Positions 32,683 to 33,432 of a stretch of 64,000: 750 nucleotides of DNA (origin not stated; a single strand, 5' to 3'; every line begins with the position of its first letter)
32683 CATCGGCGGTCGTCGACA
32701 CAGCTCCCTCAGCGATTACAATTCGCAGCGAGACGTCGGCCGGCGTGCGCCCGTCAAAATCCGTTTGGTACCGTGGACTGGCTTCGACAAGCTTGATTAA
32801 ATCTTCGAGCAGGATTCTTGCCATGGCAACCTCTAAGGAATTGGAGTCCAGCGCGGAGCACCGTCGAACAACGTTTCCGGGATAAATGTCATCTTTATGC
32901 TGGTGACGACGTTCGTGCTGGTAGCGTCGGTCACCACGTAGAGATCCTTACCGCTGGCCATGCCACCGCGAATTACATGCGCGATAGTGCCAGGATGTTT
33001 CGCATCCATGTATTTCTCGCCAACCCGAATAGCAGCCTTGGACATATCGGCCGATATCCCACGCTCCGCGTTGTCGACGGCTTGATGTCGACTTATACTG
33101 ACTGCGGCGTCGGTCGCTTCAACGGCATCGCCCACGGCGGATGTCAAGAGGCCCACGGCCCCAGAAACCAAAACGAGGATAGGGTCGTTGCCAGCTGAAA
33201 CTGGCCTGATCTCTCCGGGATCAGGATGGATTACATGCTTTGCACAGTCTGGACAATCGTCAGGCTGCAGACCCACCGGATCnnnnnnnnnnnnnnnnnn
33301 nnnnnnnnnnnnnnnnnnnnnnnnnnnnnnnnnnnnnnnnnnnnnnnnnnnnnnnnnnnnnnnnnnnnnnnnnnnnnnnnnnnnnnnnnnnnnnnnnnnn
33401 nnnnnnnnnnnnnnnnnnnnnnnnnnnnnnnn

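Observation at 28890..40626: RHS polymorphic-toxin island with two orphan cassettes between yidC and a core reductase gene, a few kb from the origin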

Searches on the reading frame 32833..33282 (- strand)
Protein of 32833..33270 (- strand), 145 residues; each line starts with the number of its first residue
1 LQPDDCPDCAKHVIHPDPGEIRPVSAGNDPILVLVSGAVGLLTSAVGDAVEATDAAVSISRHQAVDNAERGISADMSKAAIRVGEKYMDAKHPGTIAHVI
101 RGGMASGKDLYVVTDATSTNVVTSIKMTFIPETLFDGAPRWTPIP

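Call 45: search_protein_families(library=pfam, proteins=[window:32833-33270:-], max_evalue=1)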
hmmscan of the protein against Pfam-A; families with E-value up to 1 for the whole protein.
window:32833-33270:- (145 aa): 0 families

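Call 68: predict_structure(alignment_id=A2)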
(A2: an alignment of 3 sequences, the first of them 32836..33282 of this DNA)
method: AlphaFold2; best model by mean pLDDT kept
length: 149 residues; sequences in the alignment: 3
mean_pLDDT: 53.0   pTM: 0.49
mean pLDDT of the five models: 53.0, 48.0, 43.9, 33.7, 33.3
residues with pLDDT >= 90: 0; 70-90: 56; 50-70: 26; < 50: 67
segments of 3 or more residues with pLDDT < 50: 1-59, 137-143
pLDDT, mean of each block of 10 residues (from residue 1): 31 28 25 24 27 35 71 79 78 70 72 78 75 54 47
secondary structure, 60 per line:
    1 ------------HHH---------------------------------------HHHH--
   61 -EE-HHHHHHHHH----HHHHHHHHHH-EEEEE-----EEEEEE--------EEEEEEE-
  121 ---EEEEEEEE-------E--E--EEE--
elements in order: H55-58 H65-73 H78-87 E89-93 E99-104 E113-119 E124-131 E145-147
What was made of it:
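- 32833..33666 (-): Orphan rhs fragment 1. It has 128 aa of core ending in DPVGL, then CT1 (144 aa). CT1 has a hydrophobic linker and a C-terminal alpha2-beta4 domain that is probably a BECR-fold RNase. AF2 pLDDT of 70-79 for the domain (call 68).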

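Call 71: fold_search(model_id=the predicted structure, library=pdb)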
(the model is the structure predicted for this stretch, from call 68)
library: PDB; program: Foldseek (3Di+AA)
matches with E <= 10: 790; with E <= 0.001: 0
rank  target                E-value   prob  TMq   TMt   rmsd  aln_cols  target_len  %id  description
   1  2djh                  3.3e-02  0.93  0.31  0.46  10.8       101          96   12  Crystal structure of the carboxy-terminal ribonuclease domain of Colicin E5 (released 2007-01-23)
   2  3ao9_B                4.2e-02  0.97  0.35  0.54   5.8        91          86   23  Crystal structure of the C-terminal domain of sequence-specific ribonuclease (released 2011-09-28)
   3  5i4q_A                1.6e-01  0.95  0.35  0.55   3.0        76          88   14  Contact-dependent inhibition system from Escherichia coli NC101 - ternary CdiA/CdiI/EF-Tu complex (domains 2 and 3) (released 2017-06-28)
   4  2a8k_A                1.8e-01  0.75  0.32  0.48   7.2        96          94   17  Structural and Mutational Studies of the Catalytic Domain of Colicin E5a tRNA-Specific Ribonuclease (released 2005-09-20)
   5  3hi2_D                1.8e-01  0.57  0.29  0.41   5.1        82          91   16  Structure of the N-terminal domain of the E. coli antitoxin MqsA (YgiT/b3021) in complex with the E. coli toxin MqsR ( (released 2010-01-12)
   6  2fhz_B                2.0e-01  0.77  0.34  0.50   7.1       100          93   18  Molecular Basis of Inhibition of the Ribonuclease Activity in Colicin E5 by Its Cognate Immunity Protein (released 2006-03-28)
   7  3hi2_B                2.1e-01  0.51  0.28  0.37   5.6        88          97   15  Structure of the N-terminal domain of the E. coli antitoxin MqsA (YgiT/b3021) in complex with the E. coli toxin MqsR ( (released 2010-01-12)
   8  3vj7                  2.5e-01  0.75  0.35  0.51   5.6       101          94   19  Crystal structure of the carboxy-terminal ribonuclease domain of Colicin E5 R33Q mutant (released 2011-11-02)
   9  7cqy_F                3.2e-01  0.80  0.21  0.07   3.0        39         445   15  Tetrathionate hydrolase from Acidithiobacillus ferrooxidans mutant - D325N (released 2021-01-27)
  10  5vy1_A                4.3e-01  0.08  0.17  0.13  14.7       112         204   11  Crystal structure of the extended Tudor domain from BmPAPI (released 2017-06-14)
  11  9r17                  6.2e-01  0.09  0.21  0.25   6.0        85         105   12  De novo designed homodimeric NTF2-like protein with a hydrophobic pocket (released 2025-10-22)
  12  3u97                  7.0e-01  0.80  0.37  0.65   3.4        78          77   10  1.1 Angstrom-resolution crystal structure of the Brucella abortus ribonuclease toxin, BrnT (released 2012-02-22)
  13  1mg2_A                8.0e-01  0.16  0.21  0.10   6.4        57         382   21  MUTATION OF ALPHA PHE55 OF METHYLAMINE DEHYDROGENASE ALTERS THE REORGANIZATION ENERGY AND ELECTRONIC COUPLING FOR ITS  (released 2002-12-11)
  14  8ftq_A                9.0e-01  0.20  0.18  0.23   6.6        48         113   12  Crystal structure of hRpn13 Pru domain in complex with Ubiquitin and XL44 (released 2024-03-27)
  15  5o3w_A                1.0e+00  0.35  0.20  0.04   5.8        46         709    9  Structural characterization of the fast and promiscuous macrocyclase from plant - PCY1-S562A bound to Presegetalin A1 (released 2018-02-07)
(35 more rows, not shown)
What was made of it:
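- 32833..33666 (-): Foldseek top hits are colicin E5, CdiA-CT NC101, MqsR and BrnT, with E 0.03-0.7 (call 71).
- On BECR-fold RNase toxin / DUF4258: The Foldseek top hits are all BECR RNases, but with E>=0.03 (call 71).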
